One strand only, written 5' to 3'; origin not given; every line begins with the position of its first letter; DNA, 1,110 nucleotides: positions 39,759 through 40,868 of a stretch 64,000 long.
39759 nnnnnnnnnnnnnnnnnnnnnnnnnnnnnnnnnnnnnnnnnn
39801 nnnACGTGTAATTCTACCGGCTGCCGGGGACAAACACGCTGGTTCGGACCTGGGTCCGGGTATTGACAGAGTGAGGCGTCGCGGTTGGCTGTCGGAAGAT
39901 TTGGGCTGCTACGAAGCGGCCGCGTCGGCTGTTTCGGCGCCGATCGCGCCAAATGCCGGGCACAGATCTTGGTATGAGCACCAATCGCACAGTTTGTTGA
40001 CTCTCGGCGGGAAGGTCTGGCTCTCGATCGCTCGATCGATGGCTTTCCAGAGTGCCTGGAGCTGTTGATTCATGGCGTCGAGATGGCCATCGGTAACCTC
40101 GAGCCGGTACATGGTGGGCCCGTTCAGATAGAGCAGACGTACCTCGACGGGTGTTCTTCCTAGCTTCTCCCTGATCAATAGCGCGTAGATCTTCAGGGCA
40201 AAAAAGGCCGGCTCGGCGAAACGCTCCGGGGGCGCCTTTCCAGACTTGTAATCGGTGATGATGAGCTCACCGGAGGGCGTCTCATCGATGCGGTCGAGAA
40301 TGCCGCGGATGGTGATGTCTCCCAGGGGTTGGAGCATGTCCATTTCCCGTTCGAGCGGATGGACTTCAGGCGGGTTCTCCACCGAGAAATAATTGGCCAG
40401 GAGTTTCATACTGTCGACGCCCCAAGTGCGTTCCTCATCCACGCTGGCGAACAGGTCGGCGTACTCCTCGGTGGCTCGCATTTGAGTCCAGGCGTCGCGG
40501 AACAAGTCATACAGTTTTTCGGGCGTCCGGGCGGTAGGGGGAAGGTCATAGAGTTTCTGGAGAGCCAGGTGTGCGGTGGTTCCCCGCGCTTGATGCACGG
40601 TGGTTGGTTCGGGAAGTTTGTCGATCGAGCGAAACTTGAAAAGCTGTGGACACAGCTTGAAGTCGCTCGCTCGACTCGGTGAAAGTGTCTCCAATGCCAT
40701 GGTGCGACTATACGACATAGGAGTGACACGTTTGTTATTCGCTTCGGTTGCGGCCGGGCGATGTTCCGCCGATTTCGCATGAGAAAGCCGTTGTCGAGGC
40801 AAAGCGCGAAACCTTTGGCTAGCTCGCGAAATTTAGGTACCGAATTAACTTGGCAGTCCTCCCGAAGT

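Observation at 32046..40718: AdnA/AdnB helicase-nuclease pair with a stand-alone Cas4-like Fe-S nuclease and a small zinc-ribbon ORF nearby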

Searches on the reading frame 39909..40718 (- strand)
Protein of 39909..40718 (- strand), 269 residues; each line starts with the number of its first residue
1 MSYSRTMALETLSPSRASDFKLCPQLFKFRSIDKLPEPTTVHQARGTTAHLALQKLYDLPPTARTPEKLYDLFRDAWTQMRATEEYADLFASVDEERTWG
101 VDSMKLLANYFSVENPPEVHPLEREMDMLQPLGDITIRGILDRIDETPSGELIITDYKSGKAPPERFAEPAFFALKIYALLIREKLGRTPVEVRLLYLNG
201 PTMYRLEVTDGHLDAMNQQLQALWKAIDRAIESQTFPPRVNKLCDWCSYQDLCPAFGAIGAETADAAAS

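Call 5: search_protein_families(library=pfam, proteins=[window:39909-40718:-], max_evalue=0.01)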
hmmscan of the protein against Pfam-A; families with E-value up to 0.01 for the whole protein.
window:39909-40718:- (269 aa): 2 families
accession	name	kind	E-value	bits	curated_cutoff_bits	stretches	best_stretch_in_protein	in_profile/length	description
PF12705.13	PDDEXK_1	-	2.3e-34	119.9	22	1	11-254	1-247/247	PD-(D/E)XK nuclease superfamily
PF01930.23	Cas_Cas4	-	3.1e-05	24.6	22.7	1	141-253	56-158/160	Domain of unknown function DUF83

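Call 6: search_protein_families(library=ncbifam, proteins=[window:39909-40718:-], max_evalue=0.01)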
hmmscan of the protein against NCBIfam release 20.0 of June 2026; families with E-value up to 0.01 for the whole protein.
window:39909-40718:- (269 aa): 5 families
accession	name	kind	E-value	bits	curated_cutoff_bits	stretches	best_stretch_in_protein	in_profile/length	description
TIGR00372.1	cas4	equivalog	4.7e-10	39.6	65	1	136-254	67-179/180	CRISPR-associated protein Cas4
TIGR02786.1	addB_alphas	equivalog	1.3e-07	30.1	486.5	1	28-183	774-928/1024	double-strand break repair protein AddB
TIGR03623.1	TIGR03623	subfamily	3e-07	29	299.6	1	80-180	682-782/876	probable DNA repair protein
TIGR02784.1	addA_alphas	equivalog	1.5e-05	23.5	860.75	1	10-205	951-1137/1138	double-strand break repair helicase AddA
TIGR03491.1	TIGR03491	subfamily_domain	0.00077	18.5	97.45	1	178-254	132-205/462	TM0106 family RecB-like putative nuclease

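Call 7: search_solved_structures(query=window:39909-40718:-, max_evalue=1, show_alignments=2)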
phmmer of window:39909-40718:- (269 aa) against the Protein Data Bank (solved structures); distinct sequences matched with E-value up to 1: 9.
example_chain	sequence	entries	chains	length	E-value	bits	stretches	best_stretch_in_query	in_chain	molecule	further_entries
6ppu_A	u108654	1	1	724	7.4e-05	25.9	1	134-255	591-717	ATP-dependent DNA helicase (UvrD/REP)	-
7sjr_A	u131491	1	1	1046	0.0001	25.5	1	134-255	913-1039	DNA helicase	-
6ppj_A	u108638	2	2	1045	0.0013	21.8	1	134-255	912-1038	ATP-dependent DNA helicase (UvrD/REP)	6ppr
9np6_A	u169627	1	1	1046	0.0013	21.8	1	134-255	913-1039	DNA 3'-5' helicase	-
7sjr_B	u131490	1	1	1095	0.0014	21.8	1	85-196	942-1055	DNA helicase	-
6ppu_B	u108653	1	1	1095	0.0016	21.5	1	85-196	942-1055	UvrD/REP helicase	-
6ppr_B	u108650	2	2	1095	0.021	17.9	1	85-196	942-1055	UvrD/REP helicase | DNA 3'-5' helicase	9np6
6ppj_B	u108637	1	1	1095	0.071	16.1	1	88-195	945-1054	UvrD/REP helicase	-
8f8u_A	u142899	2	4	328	0.45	13.5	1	94-160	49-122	Bifunctional ligase/repressor BirA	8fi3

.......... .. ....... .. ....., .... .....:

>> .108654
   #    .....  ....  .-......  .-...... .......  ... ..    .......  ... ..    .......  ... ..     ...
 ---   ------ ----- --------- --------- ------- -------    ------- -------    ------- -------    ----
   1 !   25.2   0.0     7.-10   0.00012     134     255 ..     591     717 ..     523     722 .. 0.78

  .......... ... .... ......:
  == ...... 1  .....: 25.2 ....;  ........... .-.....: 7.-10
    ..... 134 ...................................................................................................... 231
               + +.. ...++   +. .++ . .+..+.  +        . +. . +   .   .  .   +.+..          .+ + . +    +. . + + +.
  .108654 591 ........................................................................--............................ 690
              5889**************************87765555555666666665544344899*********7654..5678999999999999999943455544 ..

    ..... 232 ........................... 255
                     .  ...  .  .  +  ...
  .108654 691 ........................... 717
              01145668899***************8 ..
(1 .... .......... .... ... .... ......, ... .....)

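Call 10: find_homologous_proteins(query=window:39909-40718:-, max_evalue=0.00001)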
Query window:39909-40718:- (269 aa): 1644 proteins with E <= 0.00001 among 2240 candidates; the best 120 are listed.
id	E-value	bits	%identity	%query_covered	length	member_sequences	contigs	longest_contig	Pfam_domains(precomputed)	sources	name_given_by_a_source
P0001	9.1e-169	578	96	94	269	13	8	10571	PF01930.24,PF12705.14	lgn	-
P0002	4.6e-151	520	89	92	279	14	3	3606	PF12705.14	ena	-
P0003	3.3e-140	484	78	100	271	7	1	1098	PF12705.14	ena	-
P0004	5.3e-137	474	81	93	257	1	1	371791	PF12705.14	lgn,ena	-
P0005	2.5e-130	452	74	100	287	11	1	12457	PF12705.14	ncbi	-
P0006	6.4e-130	451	74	96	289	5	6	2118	PF12705.14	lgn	-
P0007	3.9e-128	445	75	94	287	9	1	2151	PF12705.14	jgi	-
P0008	6.5e-128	444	73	97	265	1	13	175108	PF12705.14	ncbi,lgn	-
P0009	9.8e-127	440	73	96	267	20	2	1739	PF12705.14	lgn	-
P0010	7.4e-126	437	73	96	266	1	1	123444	PF12705.14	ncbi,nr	ncbi:MAG: PD-(D/E)XK nuclease family protein [Acidimicrobiia bacterium]|nr:PD-(D/E)XK nuclease famil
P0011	8.5e-126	437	71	96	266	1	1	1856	PF12705.14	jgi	-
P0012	2.0e-125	436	72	98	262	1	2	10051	PF12705.14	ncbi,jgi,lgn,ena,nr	ncbi:MAG: PD-(D/E)XK nuclease family protein [Acidimicrobiia bacterium]|nr:PD-(D/E)XK nuclease famil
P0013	4.8e-125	435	72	96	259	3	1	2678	PF12705.14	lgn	-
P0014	7.7e-125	434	72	97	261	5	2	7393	PF12705.14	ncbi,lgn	-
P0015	1.3e-124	433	72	95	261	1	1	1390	PF12705.14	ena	-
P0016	1.7e-124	433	72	95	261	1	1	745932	PF12705.14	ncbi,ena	-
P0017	1.8e-124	433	72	95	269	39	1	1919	PF12705.14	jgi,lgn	-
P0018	1.9e-124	433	73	94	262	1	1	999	PF12705.14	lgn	-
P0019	6.8e-124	431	72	96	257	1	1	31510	PF12705.14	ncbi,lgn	ncbi:MAG: RecB family exonuclease [Acidimicrobiia bacterium]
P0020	8.1e-124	431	72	96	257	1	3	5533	PF12705.14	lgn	-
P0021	2.4e-123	429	72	96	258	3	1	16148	PF12705.14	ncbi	-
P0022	3.7e-123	429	70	96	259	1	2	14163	PF12705.14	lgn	-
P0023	5.6e-123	428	71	95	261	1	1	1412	PF12705.14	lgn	-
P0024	5.8e-123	428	71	96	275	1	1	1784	PF12705.14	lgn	-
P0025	9.1e-123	427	71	98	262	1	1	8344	PF12705.14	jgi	jgi:putative RecB family exonuclease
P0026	9.3e-123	427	71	95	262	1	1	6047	PF12705.14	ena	-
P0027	9.7e-123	427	70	97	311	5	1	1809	PF12705.14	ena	-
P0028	1.1e-122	427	71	95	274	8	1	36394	PF12705.14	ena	-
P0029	1.7e-122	426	71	100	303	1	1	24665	PF12705.14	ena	-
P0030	2.0e-122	426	70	100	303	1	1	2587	PF12705.14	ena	-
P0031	2.0e-122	426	70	100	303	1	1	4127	PF12705.14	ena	-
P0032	2.1e-122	426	70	96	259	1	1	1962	PF12705.14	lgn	-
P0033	2.3e-122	426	71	93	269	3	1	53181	PF12705.14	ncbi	-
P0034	2.4e-122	426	72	96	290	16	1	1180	PF12705.14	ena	-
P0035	2.8e-122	426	68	97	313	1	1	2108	PF12705.14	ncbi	-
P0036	3.6e-122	425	72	94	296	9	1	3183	PF12705.14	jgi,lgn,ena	-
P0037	4.9e-122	425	69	96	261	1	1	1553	PF12705.14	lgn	-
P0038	1.2e-121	424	70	93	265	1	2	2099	PF12705.14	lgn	-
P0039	1.2e-121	424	69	96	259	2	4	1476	PF12705.14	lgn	-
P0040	1.3e-121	424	70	96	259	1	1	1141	PF12705.14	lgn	-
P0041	1.4e-121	423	71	93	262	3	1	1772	PF12705.14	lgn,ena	-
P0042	1.7e-121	423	70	97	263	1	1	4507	PF12705.14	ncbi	-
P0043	1.7e-121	423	69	98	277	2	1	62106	PF12705.14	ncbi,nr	ncbi:MAG: PD-(D/E)XK nuclease family protein [Acidimicrobiia bacterium]|nr:PD-(D/E)XK nuclease famil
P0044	1.7e-121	423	72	93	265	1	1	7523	PF12705.14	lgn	-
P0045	2.1e-121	423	71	94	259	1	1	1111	PF12705.14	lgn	-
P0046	2.3e-121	423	69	97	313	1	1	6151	PF12705.14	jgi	jgi:putative RecB family exonuclease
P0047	2.6e-121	422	71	94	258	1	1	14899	PF12705.14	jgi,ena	jgi:putative RecB family exonuclease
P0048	3.4e-121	422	72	94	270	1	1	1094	PF12705.14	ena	-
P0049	3.5e-121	422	70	100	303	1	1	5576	PF12705.14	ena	-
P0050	5.0e-121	422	71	96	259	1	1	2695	PF12705.14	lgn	-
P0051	5.1e-121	422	70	94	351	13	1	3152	PF12705.14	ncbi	-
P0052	7.3e-121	421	71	93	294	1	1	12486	PF12705.14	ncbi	-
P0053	7.5e-121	421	71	93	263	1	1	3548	PF12705.14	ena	-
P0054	1.3e-120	420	70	94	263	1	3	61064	PF12705.14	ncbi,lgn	-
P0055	1.5e-120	420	72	93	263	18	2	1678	PF12705.14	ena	-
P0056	1.6e-120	420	69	98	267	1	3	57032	PF12705.14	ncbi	-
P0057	2.1e-120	420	69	96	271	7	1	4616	PF12705.14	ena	-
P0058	4.4e-120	418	69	95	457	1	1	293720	PF12705.14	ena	-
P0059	5.6e-120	418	70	93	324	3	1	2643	PF12705.14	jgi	jgi:putative RecB family exonuclease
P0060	6.8e-120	418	70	93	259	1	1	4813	PF12705.14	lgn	-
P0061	1.3e-119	417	70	96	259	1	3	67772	PF12705.14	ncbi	ncbi:MAG: PD-(D/E)XK nuclease family protein [Acidimicrobiia bacterium]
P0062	1.8e-119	416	68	97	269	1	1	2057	PF12705.14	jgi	jgi:putative RecB family exonuclease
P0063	1.9e-119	416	70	94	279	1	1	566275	PF12705.14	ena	-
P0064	2.2e-119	416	69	94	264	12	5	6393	PF12705.14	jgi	jgi:putative RecB family exonuclease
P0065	2.3e-119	416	68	98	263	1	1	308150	PF12705.14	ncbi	-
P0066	2.6e-119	416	71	93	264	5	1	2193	PF12705.14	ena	-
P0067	2.7e-119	416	69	97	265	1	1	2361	PF12705.14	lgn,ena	-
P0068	2.8e-119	416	72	93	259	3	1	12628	PF12705.14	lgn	-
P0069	3.0e-119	416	72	93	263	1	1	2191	PF12705.14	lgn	-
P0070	3.2e-119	416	69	94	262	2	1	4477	PF12705.14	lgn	-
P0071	3.6e-119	415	70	95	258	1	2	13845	PF12705.14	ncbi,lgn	-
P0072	4.4e-119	415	71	93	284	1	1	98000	PF12705.14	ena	-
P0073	4.4e-119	415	71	93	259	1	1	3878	PF12705.14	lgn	-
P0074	4.4e-119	415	69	93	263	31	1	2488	PF12705.14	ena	-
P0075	4.6e-119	415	68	97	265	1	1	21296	PF12705.14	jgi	jgi:putative RecB family exonuclease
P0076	4.8e-119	415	71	93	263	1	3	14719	PF12705.14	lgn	-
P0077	4.8e-119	415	73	93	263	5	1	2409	PF12705.14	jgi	jgi:putative RecB family exonuclease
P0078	5.5e-119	415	69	98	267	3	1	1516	PF12705.14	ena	-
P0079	5.8e-119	415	71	93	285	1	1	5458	PF12705.14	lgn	-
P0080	6.2e-119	415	72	93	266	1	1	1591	PF12705.14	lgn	-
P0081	7.6e-119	414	69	98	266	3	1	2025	PF12705.14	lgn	-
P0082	9.6e-119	414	70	93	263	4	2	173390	PF12705.14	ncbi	ncbi:MAG: PD-(D/E)XK nuclease family protein [Acidimicrobiia bacterium]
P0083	1.0e-118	414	67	98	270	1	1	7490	PF12705.14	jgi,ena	-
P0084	1.2e-118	414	71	93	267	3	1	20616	PF12705.14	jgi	jgi:putative RecB family exonuclease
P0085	1.4e-118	414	69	93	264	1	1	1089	PF12705.14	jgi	jgi:putative RecB family exonuclease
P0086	2.1e-118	413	70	93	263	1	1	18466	PF12705.14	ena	-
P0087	2.2e-118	413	69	96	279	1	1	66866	PF12705.14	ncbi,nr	ncbi:MAG TPA: PD-(D/E)XK nuclease family protein [Acidimicrobiia bacterium]|nr:PD-(D/E)XK nuclease f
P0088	2.5e-118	413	71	93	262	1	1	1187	PF12705.14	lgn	-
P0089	3.1e-118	412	68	97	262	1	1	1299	PF12705.14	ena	-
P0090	3.3e-118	412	69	93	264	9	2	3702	PF12705.14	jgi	jgi:putative RecB family exonuclease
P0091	3.4e-118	412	69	94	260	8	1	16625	PF12705.14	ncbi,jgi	-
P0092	3.6e-118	412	68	94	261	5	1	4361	PF12705.14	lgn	-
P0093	3.7e-118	412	68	97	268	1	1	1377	PF12705.14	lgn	-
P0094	3.9e-118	412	70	93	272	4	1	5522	PF12705.14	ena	-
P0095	6.5e-118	411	69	93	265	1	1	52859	PF12705.14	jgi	jgi:putative RecB family exonuclease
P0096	7.2e-118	411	67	98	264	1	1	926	PF12705.14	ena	-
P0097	7.5e-118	411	72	93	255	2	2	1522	PF12705.14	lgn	-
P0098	9.1e-118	411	68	93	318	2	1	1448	PF12705.14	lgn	-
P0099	9.1e-118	411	67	97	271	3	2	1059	PF12705.14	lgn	-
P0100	9.4e-118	411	70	97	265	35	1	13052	PF12705.14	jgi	jgi:putative RecB family exonuclease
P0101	1.0e-117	411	68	96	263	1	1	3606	PF12705.14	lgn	-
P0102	1.2e-117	411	67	100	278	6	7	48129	PF12705.14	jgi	jgi:putative RecB family exonuclease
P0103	1.2e-117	410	66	96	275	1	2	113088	PF12705.14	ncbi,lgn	-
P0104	1.3e-117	410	70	93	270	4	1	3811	PF12705.14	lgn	-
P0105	1.4e-117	410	70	94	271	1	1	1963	PF12705.14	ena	-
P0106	1.4e-117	410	69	92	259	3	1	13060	PF12705.14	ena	-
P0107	1.5e-117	410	68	95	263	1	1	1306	PF12705.14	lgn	-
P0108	1.5e-117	410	70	93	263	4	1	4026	PF12705.14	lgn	-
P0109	1.5e-117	410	70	93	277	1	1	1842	PF12705.14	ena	-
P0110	1.6e-117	410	70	94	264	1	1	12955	PF12705.14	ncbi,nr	ncbi:MAG TPA: PD-(D/E)XK nuclease family protein [Acidimicrobiia bacterium]|nr:PD-(D/E)XK nuclease f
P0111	1.6e-117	410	69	98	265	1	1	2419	PF12705.14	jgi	jgi:putative RecB family exonuclease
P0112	1.9e-117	410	68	95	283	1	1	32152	PF12705.14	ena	-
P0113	1.9e-117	410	70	93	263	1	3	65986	PF12705.14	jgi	jgi:putative RecB family exonuclease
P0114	1.9e-117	410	71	92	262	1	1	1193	PF12705.14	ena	-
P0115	2.0e-117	410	69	93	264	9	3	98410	PF12705.14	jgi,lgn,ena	jgi:putative RecB family exonuclease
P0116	2.0e-117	410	68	96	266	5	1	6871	PF12705.14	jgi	jgi:putative RecB family exonuclease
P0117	2.1e-117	410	70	93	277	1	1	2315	PF12705.14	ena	-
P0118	2.2e-117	410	66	97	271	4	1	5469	PF12705.14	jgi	-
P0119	2.5e-117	409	70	93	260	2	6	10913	PF12705.14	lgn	-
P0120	2.6e-117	409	68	93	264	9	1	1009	PF12705.14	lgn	-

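Call 12: find_related_loci(query=A1, collection=genome_contigs, flank=10000)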
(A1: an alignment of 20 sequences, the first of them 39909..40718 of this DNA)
Query A1 (269 aa) in genome_contigs; peptide patterns used: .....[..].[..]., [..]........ (x = any residue, [..] = any of these).
600 stretches matched a pattern (row limit reached: there are more); 591 encode a relative of the query (tblastn E <= 1e-3); the best 80 are kept; 80 distinct loci.
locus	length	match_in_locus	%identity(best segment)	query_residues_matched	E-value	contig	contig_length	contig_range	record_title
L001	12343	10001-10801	87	1-267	3e-159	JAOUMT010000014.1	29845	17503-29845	MAG: Acidimicrobiia bacterium isolate 8_1_July_SF_Bin47 8_1_July_SF_Bin47_scaffold_419_c1, whole genome shotgun sequence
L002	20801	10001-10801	87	1-267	8e-158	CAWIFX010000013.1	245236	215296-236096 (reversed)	MAG: uncultured Acidimicrobiia bacterium isolate MFD03551.bin.2.75 genome assembly, contig: contig_36533, whole genome s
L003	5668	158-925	75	1-256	1e-133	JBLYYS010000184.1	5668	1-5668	MAG: Acidimicrobiia bacterium isolate DBRS4.bin20 k97_256492, whole genome shotgun sequence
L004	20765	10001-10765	72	1-255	3e-128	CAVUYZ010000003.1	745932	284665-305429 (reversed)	MAG: uncultured bacterium isolate MFD05684.bin.2.255 genome assembly, contig: contig_29972, whole genome shotgun sequenc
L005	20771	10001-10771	73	3-259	4e-128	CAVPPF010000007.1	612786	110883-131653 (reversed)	MAG: uncultured Actinomycetota bacterium isolate MFD09964.bin.1.235 genome assembly, contig: contig_9904, whole genome s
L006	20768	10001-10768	73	1-256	8e-127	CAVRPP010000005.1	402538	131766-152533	MAG: uncultured Actinomycetota bacterium isolate MFD03551.bin.1.99 genome assembly, contig: contig_18440, whole genome s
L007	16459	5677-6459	71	2-262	1e-126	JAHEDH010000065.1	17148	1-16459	MAG: bacterium isolate Ww195 NODE_5419_length_17148_cov_4.019675, whole genome shotgun sequence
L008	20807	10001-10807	68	1-269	6e-126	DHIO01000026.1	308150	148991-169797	MAG TPA_asm: Acidimicrobiia bacterium UBA4744 UBA4744_contig_109, whole genome shotgun sequence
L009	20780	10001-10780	70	5-264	2e-125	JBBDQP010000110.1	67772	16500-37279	MAG: Acidimicrobiia bacterium isolate LejiaC_65_80 Lejia_C_974_length_67772_cov_47, whole genome shotgun sequence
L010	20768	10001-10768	71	1-256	3e-125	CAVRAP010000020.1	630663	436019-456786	MAG: uncultured Actinomycetota bacterium isolate MFD03551.bin.1.83 genome assembly, contig: contig_7591, whole genome sh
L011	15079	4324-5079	70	5-256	3e-125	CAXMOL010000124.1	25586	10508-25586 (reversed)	MAG: uncultured Kiloniellaceae bacterium isolate 07C-BC-St04_bin.20.orig genome assembly, contig: k141_2414057, whole ge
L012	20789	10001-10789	69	6-269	1e-124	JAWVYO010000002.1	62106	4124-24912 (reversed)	MAG: Acidimicrobiia bacterium isolate HN14.bin.5 k141_80472_length_62106_cov_11.4914, whole genome shotgun sequence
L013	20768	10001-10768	70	1-256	2e-124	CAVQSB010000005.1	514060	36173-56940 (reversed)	MAG: uncultured Actinomycetota bacterium isolate MFD09964.bin.2.47 genome assembly, contig: contig_347, whole genome sho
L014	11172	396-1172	68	1-259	4e-123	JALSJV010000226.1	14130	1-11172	MAG: Acidimicrobiia bacterium isolate 354-166_metabat2_scaf2bin.111 354-166_scaffold_4287_c1, whole genome shotgun seque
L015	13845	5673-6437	70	6-260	8e-123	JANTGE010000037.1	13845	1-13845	MAG: Acidimicrobiia bacterium isolate bin10049 c_000000004542, whole genome shotgun sequence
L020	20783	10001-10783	67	1-262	9e-123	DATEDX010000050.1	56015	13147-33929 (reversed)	MAG TPA_asm: Acidimicrobiia bacterium isolate SMAG_U8718 k141_1102621, whole genome shotgun sequence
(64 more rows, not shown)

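Call 30: search_protein_representatives(protein=window:39909-40718:-)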
Query: 269 residues. Proteins with E-value up to 0.001 (for the whole library): 5805; up to 1e-10: 2092; up to 1e-30: 320. The best 150 are listed.
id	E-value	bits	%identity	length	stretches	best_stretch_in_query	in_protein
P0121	2.0e-97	342.5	58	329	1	7-256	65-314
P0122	4.6e-90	318.4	68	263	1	7-213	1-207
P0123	4.0e-87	308.8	60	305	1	9-257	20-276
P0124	1.3e-74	267.7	51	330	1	5-257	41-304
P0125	8.6e-70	251.9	65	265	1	8-171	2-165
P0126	8.4e-67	242.1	53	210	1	56-258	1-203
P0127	2.1e-66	240.8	47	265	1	11-257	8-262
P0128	3.2e-66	240.2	58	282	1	56-239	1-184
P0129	6.0e-61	222.9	45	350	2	67-258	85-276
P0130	3.8e-60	220.3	43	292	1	11-259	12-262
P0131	6.5e-60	219.6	53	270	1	30-217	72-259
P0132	3.7e-58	213.8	43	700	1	7-266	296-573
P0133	7.8e-57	209.4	64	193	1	8-160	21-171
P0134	1.1e-55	205.7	60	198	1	7-161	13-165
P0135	2.4e-54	201.3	42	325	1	7-258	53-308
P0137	3.3e-53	197.6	41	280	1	12-264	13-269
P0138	3.7e-53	197.4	40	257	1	10-257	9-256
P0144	4.6e-52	193.8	39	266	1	9-258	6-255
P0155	2.1e-49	185.1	37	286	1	10-259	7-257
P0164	9.5e-47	176.4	36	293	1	10-257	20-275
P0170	4.2e-46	174.3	34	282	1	10-262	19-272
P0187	5.6e-44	167.3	34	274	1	11-258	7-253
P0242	1.1e-39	153.3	32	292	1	11-262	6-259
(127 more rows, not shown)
